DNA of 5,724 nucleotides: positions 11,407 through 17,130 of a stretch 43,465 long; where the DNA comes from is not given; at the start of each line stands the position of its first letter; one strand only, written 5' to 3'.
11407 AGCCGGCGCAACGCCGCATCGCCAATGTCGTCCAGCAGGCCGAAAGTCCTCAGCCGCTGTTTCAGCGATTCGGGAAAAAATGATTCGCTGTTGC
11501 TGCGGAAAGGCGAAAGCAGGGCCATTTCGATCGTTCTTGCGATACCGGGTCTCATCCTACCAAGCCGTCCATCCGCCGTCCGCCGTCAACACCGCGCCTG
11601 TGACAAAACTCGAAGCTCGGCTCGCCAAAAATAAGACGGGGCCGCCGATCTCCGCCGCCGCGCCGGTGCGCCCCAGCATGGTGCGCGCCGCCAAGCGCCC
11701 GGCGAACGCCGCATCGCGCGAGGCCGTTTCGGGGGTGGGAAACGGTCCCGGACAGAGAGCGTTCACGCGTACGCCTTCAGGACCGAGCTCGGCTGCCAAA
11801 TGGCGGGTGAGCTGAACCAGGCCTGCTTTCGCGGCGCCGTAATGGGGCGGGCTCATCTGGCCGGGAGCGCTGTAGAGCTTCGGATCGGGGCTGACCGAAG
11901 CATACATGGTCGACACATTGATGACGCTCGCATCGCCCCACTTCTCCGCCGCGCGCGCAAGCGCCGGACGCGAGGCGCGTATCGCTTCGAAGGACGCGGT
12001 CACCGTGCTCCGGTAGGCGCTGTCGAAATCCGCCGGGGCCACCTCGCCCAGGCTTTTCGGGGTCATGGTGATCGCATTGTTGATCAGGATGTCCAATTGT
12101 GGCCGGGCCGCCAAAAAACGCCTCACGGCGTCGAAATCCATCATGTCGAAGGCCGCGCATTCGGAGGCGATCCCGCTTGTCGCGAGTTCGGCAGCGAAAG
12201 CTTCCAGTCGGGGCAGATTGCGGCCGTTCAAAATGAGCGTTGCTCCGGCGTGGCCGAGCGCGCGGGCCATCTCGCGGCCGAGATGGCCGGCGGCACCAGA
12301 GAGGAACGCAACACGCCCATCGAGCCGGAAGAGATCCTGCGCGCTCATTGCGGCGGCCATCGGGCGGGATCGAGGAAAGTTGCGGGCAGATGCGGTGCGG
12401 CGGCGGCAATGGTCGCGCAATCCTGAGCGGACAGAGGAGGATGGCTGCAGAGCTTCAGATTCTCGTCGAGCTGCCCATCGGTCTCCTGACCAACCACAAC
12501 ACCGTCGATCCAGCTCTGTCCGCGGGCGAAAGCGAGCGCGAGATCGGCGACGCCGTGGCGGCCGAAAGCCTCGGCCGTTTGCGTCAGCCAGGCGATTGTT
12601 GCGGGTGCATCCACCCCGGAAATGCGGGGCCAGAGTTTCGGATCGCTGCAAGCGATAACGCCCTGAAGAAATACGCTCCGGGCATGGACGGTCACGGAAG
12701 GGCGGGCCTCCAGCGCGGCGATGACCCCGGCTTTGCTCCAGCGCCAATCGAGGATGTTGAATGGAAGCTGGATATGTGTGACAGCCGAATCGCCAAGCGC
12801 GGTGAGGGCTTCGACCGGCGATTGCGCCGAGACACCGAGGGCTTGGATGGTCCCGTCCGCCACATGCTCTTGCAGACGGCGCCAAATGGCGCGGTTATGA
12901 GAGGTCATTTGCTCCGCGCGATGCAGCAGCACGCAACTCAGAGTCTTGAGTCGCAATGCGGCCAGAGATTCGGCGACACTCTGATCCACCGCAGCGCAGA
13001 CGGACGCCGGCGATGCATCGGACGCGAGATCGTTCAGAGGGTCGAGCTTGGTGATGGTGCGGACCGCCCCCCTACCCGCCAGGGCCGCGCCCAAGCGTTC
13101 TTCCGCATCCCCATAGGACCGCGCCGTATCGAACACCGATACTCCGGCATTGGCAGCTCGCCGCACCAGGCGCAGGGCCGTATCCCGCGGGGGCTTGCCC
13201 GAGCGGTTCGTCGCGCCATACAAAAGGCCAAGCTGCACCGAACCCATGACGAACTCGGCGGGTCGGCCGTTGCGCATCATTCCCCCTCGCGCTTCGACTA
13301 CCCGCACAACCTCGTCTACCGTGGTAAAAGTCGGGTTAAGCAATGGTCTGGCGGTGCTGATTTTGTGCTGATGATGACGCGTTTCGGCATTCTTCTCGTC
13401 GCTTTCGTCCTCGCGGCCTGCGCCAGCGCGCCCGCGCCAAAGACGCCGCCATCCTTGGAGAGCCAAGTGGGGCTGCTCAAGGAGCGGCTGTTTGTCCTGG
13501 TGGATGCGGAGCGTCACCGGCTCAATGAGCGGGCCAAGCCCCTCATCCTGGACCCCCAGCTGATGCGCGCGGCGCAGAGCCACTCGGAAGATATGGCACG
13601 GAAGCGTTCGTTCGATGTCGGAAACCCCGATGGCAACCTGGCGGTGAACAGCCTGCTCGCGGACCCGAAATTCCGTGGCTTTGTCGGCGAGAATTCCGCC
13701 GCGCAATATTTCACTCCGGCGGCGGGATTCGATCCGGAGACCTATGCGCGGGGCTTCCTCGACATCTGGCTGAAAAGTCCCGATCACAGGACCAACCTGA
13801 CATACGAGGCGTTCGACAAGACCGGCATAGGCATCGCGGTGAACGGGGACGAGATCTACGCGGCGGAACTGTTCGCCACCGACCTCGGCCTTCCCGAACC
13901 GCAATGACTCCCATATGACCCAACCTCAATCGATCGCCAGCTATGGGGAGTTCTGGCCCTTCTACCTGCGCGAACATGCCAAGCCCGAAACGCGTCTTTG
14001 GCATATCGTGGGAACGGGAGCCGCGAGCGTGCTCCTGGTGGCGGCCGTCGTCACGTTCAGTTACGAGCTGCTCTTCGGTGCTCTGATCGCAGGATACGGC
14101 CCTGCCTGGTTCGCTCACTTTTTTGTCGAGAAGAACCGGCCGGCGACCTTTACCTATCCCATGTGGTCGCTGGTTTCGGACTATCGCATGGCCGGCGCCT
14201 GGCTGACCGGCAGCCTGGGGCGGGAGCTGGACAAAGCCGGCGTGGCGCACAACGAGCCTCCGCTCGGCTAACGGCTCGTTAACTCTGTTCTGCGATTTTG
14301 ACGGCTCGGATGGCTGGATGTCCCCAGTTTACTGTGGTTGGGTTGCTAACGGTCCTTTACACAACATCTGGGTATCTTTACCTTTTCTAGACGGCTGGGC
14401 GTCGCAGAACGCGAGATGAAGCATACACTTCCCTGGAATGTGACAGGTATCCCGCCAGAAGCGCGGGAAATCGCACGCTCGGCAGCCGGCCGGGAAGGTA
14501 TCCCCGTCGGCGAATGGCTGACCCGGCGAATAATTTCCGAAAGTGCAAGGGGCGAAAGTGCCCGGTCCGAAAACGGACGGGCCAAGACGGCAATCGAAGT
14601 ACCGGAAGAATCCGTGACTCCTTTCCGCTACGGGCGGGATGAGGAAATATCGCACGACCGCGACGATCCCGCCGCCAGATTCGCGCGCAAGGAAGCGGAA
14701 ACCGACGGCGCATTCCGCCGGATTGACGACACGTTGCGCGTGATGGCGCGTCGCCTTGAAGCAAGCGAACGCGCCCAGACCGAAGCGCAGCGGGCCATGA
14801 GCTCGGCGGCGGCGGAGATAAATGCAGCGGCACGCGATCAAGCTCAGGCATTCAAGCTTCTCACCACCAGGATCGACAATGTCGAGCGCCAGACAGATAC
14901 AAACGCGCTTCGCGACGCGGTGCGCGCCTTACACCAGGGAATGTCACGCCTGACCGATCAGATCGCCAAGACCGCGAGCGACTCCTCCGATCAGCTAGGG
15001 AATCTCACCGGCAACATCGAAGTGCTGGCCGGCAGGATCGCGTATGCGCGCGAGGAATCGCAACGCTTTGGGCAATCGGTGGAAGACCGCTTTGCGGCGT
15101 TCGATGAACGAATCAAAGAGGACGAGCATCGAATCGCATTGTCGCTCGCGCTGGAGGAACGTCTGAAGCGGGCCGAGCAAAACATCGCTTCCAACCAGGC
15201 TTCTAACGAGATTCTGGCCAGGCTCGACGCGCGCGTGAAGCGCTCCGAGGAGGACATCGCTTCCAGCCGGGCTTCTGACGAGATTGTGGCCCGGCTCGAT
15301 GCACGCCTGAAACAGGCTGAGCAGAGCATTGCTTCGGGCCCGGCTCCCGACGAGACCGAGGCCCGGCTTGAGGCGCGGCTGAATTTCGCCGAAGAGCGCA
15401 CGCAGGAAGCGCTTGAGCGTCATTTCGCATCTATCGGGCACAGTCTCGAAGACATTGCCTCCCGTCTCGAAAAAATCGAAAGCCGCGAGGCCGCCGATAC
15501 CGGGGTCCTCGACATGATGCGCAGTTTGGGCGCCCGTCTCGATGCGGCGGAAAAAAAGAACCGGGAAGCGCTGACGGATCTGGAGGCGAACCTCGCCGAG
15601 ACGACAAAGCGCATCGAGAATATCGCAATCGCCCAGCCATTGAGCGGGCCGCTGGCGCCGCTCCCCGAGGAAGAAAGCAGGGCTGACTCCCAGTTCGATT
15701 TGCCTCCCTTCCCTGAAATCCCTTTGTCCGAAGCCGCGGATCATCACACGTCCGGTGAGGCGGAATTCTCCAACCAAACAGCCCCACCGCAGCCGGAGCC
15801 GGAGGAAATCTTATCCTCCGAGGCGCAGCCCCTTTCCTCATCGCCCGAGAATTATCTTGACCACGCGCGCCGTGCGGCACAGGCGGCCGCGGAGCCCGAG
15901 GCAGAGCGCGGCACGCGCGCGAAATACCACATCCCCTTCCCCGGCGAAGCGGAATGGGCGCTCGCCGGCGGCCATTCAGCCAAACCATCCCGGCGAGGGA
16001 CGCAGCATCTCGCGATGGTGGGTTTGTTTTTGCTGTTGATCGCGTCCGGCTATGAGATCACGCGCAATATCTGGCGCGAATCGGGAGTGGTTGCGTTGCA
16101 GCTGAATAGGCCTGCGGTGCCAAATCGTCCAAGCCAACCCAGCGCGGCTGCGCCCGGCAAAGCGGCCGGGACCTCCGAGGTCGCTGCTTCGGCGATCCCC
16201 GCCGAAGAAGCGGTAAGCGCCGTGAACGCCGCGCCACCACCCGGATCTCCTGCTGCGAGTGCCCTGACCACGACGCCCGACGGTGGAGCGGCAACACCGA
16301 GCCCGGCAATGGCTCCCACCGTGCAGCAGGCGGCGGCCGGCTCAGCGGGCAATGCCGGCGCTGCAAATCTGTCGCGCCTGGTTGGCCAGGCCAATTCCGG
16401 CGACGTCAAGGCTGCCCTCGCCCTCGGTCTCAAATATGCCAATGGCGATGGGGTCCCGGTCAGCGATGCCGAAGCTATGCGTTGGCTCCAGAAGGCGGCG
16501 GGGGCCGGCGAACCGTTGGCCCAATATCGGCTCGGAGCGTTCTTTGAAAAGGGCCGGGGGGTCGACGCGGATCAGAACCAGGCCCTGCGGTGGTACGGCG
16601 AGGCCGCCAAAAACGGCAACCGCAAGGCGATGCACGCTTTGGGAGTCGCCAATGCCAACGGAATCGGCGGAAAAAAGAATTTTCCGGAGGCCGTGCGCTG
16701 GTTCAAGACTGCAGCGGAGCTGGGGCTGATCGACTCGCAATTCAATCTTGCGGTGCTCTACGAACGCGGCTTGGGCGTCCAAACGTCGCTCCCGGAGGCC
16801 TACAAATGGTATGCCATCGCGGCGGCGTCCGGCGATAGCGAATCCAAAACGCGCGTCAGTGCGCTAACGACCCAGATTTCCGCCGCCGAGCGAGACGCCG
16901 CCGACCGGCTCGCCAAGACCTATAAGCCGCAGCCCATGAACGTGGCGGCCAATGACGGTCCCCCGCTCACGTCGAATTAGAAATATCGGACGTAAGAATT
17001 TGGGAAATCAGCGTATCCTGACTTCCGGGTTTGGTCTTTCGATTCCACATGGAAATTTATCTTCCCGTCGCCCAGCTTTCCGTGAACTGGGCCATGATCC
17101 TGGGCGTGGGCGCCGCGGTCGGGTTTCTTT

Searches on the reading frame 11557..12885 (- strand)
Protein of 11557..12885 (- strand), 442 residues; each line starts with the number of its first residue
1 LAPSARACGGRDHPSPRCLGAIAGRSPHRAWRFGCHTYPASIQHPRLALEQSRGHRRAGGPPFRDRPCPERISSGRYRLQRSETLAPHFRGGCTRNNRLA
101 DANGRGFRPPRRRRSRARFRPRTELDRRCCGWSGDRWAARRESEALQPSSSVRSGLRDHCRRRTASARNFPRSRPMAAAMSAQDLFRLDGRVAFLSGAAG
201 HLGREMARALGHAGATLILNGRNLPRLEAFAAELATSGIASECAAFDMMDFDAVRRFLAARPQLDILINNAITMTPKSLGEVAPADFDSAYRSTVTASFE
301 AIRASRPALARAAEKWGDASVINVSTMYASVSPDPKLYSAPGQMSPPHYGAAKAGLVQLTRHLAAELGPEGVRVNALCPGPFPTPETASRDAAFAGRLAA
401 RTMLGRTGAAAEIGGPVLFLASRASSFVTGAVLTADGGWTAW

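Call 7: search_protein_families(library=ncbifam, proteins=[window:11557-12885:-], max_evalue=0.00001)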
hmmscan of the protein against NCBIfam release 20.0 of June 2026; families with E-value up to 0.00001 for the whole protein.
window:11557-12885:- (442 aa): 203 families (the best 25 are shown)
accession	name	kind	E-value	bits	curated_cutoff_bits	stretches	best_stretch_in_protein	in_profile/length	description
NF004778.0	PRK06124.1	equivalog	1e-47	162.7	303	1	181-441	2-254/256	SDR family oxidoreductase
NF006070.0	PRK08213.1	subfamily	1.4e-41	142.8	279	1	180-441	2-258/259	gluconate 5-dehydrogenase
NF005711.0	PRK07523.1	subfamily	6e-38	130.9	413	1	183-441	3-253/255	SDR family oxidoreductase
NF005559.1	PRK07231.1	subfamily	7.9e-38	130.4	215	1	187-440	1-248/249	glucose 1-dehydrogenase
NF004198.0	PRK05653.1-3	equivalog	6.9e-37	127.2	296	1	188-439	5-246/248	3-oxoacyl-ACP reductase FabG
NF052558.1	MBtsdlDhBudC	equivalog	2.4e-36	125.6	270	1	189-442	2-244/250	meso-2,3-butanediol dehydrogenase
NF005681.0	PRK07478.1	subfamily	3.9e-35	121.5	267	1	187-439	3-249/254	SDR family oxidoreductase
NF005446.0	PRK07035.1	equivalog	2.7e-34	118.6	373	1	180-440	1-254/255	SDR family oxidoreductase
NF009468.0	PRK12826.1-4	equivalog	5.2e-34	118.1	318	1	187-439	4-247/256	SDR family oxidoreductase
NF005752.0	PRK07576.1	subfamily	1.7e-33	116.1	321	1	184-440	3-251/271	SDR family oxidoreductase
NF005873.0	PRK07814.1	equivalog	3e-33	115.4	346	1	184-440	4-252/263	SDR family oxidoreductase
NF005402.0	PRK06949.1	equivalog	3.7e-32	111.5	358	1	187-439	6-258/260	SDR family oxidoreductase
NF004791.0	PRK06138.1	equivalog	4.2e-32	111.4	312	1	187-442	2-252/252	SDR family oxidoreductase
TIGR01832.1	kduD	equivalog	8.2e-32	110.6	338.85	1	186-441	1-247/248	2-dehydro-3-deoxy-D-gluconate 5-dehydrogenase KduD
NF004774.0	PRK06114.1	equivalog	1.1e-31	110.2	360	1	178-442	4-262/262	SDR family oxidoreductase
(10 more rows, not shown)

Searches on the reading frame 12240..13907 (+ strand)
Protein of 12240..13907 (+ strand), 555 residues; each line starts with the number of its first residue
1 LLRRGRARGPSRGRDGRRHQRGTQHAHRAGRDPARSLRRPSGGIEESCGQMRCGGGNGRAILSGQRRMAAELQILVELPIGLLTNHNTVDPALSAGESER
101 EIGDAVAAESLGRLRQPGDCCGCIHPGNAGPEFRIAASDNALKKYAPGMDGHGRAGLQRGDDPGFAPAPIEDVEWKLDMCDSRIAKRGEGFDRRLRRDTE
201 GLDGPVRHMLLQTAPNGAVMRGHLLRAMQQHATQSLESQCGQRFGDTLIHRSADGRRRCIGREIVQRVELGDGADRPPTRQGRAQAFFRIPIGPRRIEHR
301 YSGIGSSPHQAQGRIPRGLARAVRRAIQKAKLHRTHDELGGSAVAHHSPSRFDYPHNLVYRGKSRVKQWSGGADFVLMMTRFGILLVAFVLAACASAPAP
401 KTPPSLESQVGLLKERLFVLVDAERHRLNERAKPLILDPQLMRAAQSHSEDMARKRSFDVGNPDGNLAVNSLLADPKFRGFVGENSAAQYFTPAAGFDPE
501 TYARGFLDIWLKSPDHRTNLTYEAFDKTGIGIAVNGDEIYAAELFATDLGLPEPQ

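Call 7: search_protein_families(library=ncbifam, proteins=[window:12240-13907:+], max_evalue=0.00001)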
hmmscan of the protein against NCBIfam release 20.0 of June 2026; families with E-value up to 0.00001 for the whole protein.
window:12240-13907:+ (555 aa): 1 family
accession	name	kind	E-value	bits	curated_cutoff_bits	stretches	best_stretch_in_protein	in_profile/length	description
TIGR02909.1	spore_YkwD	subfamily_domain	1.6e-07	31.3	171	1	415-545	6-125/127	uncharacterized protein, YkwD family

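Call 24: search_protein_families(library=pfam, proteins=[window:12240-13907:+], max_evalue=0.001)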
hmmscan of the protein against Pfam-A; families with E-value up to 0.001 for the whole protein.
window:12240-13907:+ (555 aa): 1 family
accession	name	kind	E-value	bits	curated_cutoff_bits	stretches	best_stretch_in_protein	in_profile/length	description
PF00188.32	CAP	-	1.5e-10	42.4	21.1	1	426-540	7-110/117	Cysteine-rich secretory protein family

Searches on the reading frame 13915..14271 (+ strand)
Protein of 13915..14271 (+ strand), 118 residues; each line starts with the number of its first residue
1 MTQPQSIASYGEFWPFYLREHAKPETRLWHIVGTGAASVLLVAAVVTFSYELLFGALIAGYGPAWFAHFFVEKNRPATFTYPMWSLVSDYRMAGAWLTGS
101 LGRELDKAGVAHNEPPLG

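Call 7: search_protein_families(library=ncbifam, proteins=[window:13915-14271:+], max_evalue=0.00001)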
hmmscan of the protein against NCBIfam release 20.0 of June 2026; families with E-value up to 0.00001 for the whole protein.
window:13915-14271:+ (118 aa): 0 families

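Call 24: search_protein_families(library=pfam, proteins=[window:13915-14271:+], max_evalue=0.001)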
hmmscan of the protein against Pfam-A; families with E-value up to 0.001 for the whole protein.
window:13915-14271:+ (118 aa): 1 family
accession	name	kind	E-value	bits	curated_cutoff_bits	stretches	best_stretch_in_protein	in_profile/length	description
PF06127.16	Mpo1-like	-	5.1e-32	110.3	24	1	8-100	2-94/95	2-hydroxy-palmitic acid dioxygenase Mpo1-like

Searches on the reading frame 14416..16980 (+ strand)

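Call 7: search_protein_families(library=ncbifam, proteins=[window:14416-16980:+], max_evalue=0.00001)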
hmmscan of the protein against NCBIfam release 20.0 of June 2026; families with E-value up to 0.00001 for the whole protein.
window:14416-16980:+ (854 aa): 4 families
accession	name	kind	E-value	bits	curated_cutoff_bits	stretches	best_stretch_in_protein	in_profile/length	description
NF033786.1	phenyl_MerG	equivalog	4.2e-18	66.1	350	2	730-850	59-182/217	phenylmercury resistance protein MerG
NF047621.1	FlgprotMotXVib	equivalog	1.6e-12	47.3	330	1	703-821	75-192/211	flagellar protein MotX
NF038194.1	AlgK_TPR_lipo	equivalog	3.2e-09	36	700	1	664-756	298-389/448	alginate biosynthesis TPR repeat lipoprotein AlgK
NF045484.1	TransRegExoR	equivalog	4.1e-08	32.8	450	0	691-743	152-204/267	exopolysaccharide production regulator ExoR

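Call 24: search_protein_families(library=pfam, proteins=[window:14416-16980:+], max_evalue=0.001)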
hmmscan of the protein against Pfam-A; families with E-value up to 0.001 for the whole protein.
window:14416-16980:+ (854 aa): 1 family
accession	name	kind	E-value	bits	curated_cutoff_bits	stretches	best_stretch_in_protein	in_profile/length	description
PF08238.18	Sel1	-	4.7e-31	106.5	30.7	4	700-735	1-36/36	Sel1 repeat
